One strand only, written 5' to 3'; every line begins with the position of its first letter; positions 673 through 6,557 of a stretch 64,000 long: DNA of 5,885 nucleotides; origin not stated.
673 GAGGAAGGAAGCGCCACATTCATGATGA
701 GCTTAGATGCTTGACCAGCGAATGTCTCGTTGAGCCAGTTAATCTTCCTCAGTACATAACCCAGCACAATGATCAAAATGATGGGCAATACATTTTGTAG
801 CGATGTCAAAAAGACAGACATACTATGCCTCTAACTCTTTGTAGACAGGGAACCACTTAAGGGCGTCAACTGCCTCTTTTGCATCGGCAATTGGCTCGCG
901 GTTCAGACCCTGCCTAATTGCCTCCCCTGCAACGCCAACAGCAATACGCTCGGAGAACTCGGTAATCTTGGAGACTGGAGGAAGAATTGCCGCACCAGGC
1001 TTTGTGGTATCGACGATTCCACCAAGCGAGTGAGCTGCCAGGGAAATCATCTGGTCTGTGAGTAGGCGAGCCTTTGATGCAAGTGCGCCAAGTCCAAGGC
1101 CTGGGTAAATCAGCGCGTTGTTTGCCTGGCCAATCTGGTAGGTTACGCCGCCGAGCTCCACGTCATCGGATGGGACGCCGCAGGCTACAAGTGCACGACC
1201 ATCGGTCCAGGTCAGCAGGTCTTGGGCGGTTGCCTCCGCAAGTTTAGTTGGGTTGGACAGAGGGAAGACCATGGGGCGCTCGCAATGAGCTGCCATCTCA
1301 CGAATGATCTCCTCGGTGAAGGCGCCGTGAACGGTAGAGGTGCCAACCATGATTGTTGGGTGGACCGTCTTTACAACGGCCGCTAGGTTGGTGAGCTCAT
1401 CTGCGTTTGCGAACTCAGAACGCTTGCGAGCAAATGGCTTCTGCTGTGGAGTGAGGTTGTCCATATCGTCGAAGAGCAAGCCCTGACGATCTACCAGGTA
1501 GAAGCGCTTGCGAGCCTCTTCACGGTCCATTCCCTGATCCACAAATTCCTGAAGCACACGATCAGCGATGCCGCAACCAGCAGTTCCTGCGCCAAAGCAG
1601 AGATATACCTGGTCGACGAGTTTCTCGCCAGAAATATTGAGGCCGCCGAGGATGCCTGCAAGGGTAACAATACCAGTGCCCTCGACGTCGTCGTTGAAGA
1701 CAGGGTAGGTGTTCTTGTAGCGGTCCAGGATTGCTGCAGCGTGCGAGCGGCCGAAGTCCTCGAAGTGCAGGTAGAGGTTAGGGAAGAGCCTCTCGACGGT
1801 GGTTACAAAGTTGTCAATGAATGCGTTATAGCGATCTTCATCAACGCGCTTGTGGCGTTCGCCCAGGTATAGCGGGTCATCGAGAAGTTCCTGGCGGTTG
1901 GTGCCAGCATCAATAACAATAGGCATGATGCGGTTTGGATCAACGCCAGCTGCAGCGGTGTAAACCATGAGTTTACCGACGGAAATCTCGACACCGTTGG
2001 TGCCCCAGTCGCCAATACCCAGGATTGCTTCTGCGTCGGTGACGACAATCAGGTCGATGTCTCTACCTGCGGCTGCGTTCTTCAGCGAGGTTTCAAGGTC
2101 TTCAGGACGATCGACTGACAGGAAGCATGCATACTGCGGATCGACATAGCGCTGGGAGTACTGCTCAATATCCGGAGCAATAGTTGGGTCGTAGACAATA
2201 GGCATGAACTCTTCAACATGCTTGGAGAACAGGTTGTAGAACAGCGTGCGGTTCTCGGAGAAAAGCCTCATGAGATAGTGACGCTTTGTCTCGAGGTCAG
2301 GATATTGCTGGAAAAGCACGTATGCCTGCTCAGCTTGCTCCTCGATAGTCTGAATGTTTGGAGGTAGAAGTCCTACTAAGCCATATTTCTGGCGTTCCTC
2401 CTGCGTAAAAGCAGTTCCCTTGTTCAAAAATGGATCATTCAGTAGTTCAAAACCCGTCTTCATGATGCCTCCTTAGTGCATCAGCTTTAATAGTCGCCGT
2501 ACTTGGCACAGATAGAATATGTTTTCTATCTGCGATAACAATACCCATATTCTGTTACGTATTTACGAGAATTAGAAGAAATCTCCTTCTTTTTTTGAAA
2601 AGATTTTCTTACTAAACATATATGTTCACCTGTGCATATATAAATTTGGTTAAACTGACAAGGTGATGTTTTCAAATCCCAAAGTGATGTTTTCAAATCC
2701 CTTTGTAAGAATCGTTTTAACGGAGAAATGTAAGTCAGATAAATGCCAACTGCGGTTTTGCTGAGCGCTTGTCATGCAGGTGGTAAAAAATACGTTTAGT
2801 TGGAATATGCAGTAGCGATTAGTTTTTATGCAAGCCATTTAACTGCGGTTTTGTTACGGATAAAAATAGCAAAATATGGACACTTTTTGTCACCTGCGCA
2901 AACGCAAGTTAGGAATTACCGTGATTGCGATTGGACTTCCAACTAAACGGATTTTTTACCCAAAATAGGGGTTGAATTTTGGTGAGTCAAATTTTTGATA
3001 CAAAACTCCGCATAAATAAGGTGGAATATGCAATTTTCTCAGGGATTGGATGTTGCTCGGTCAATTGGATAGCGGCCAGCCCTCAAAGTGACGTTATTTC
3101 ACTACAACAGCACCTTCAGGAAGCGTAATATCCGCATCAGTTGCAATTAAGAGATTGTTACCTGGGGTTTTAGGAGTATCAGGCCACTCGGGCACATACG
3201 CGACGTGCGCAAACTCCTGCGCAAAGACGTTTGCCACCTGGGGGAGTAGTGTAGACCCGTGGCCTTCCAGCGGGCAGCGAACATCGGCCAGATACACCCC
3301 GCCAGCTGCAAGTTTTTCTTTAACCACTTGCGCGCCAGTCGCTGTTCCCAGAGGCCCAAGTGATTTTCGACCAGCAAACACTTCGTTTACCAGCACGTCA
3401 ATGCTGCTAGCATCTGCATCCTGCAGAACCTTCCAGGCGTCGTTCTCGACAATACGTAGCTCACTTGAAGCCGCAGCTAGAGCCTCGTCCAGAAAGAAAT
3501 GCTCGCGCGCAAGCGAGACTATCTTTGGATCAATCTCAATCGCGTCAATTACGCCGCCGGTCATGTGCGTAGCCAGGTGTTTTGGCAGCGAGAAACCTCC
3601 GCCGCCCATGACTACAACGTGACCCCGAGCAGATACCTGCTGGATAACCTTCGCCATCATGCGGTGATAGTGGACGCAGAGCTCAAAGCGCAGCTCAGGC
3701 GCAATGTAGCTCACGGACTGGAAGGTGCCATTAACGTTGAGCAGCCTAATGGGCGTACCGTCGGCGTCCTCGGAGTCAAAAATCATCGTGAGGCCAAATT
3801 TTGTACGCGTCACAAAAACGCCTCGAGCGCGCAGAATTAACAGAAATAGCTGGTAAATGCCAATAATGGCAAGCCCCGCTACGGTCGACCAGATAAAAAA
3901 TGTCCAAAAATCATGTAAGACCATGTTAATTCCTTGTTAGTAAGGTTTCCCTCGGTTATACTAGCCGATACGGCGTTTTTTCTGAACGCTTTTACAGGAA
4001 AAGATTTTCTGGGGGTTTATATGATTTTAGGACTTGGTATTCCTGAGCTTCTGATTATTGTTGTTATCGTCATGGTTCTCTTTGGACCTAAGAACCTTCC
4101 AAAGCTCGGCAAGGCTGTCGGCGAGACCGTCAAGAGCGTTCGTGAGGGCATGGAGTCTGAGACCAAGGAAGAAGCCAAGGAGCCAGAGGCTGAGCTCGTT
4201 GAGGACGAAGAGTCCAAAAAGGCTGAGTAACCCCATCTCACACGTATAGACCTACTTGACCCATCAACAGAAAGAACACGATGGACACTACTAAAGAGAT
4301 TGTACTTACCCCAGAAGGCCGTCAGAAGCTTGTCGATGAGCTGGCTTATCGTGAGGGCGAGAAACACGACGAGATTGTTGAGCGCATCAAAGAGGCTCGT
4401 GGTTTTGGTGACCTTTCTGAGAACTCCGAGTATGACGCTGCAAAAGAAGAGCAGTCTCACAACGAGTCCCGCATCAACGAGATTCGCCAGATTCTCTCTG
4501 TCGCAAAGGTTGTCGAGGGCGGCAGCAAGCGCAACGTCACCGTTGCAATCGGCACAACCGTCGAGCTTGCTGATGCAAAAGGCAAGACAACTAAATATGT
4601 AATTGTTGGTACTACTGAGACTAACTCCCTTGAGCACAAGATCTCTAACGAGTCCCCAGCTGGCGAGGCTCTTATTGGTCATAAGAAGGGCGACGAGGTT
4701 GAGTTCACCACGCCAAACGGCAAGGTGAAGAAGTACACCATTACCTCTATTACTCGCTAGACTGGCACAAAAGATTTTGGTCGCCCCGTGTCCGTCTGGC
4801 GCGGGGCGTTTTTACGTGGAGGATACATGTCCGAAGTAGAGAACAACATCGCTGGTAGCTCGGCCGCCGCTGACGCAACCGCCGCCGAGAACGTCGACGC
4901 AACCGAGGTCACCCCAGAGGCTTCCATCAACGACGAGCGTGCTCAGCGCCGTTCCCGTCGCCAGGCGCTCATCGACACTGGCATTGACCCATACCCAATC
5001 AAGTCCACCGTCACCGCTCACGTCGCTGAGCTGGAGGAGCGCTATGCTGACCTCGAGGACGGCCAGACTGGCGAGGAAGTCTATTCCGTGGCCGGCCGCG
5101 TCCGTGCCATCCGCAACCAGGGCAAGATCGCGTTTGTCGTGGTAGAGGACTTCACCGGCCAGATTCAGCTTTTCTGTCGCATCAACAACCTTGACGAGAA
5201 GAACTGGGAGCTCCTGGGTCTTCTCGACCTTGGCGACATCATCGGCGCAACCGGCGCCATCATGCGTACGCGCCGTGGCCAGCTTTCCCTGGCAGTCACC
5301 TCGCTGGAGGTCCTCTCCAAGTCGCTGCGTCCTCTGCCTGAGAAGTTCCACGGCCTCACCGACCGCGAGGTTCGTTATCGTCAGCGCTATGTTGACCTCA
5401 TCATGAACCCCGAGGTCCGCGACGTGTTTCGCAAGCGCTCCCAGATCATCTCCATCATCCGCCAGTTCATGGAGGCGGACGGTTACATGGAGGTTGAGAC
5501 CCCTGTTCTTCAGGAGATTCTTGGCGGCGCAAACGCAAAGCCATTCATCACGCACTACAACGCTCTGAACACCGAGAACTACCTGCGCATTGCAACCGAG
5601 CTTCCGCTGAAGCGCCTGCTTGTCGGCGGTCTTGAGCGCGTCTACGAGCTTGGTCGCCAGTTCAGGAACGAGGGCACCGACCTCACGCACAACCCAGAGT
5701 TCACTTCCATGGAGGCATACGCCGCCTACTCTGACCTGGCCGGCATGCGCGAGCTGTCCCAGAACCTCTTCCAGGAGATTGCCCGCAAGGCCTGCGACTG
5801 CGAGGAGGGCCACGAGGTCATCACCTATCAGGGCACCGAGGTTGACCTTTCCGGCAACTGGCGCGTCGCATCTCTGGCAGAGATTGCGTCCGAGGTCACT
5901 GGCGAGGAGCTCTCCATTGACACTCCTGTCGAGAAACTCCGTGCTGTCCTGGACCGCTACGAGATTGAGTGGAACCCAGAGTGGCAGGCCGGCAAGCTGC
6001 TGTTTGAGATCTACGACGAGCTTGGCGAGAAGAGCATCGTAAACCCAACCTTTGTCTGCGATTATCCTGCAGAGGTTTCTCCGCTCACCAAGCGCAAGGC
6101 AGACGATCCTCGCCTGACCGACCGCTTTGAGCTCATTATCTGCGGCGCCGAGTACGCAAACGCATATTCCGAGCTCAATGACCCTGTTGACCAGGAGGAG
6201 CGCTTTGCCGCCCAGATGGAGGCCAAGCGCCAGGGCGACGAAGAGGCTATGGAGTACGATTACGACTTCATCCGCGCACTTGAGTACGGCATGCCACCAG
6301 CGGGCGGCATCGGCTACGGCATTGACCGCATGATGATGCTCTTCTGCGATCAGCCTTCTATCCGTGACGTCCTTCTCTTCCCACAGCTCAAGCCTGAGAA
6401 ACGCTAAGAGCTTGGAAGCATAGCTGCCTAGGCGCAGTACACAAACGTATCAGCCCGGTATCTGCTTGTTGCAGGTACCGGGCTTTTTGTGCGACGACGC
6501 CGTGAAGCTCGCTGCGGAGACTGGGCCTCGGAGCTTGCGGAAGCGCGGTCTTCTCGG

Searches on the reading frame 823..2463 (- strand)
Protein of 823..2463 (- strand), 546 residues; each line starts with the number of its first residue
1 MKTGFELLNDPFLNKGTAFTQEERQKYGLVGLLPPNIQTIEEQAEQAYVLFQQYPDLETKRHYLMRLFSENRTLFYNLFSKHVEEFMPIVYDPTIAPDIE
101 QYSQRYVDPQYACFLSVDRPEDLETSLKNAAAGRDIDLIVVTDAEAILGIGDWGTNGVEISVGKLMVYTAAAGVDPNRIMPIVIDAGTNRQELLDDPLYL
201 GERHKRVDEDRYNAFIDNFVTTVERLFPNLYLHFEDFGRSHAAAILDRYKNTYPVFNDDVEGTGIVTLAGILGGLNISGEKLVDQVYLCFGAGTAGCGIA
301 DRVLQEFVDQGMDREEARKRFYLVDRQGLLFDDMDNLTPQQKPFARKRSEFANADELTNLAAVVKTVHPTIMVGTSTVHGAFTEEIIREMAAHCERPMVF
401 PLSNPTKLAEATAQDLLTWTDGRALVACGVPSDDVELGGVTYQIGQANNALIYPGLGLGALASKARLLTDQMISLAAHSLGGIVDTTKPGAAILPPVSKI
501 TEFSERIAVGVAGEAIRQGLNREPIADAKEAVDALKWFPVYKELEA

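Call 21: search_protein_families(library=pfam, proteins=[window:823-2463:-])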
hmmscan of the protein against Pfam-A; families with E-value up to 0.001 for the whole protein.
window:823-2463:- (546 aa): 2 families
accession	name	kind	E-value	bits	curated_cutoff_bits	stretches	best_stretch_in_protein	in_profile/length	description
PF03949.21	Malic_M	-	2.9e-100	335.3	23.5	1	260-515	1-257/258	Malic enzyme, NAD binding domain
PF00390.24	malic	-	4.9e-64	215.9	23.1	1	70-250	3-182/182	Malic enzyme, N-terminal domain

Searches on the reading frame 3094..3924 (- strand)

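Call 21: search_protein_families(library=pfam, proteins=[window:3094-3924:-])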
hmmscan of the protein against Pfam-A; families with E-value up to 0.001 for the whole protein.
window:3094-3924:- (276 aa): 1 family
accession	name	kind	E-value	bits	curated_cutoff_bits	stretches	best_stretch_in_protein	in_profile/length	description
PF01564.23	Spermine_synth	-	3.6e-07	30.3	22.9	1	85-248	3-167/186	Spermine/spermidine synthase domain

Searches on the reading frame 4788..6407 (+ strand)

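Call 21: search_protein_families(library=pfam, proteins=[window:4788-6407:+])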
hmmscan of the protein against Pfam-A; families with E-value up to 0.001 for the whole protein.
window:4788-6407:+ (539 aa): 3 families
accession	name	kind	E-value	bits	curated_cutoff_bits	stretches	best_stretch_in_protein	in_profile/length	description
PF00152.25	tRNA-synt_2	-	1.9e-85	287.1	25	1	193-534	2-307/308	tRNA synthetases class II (D, K and N)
PF01336.31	tRNA_anti-codon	-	2e-15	56.9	27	1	100-176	2-75/75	OB-fold nucleic acid binding domain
PF01409.25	tRNA-synt_2d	-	0.0003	20.8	19.8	0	285-323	105-142/246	tRNA synthetases class II core domain (F)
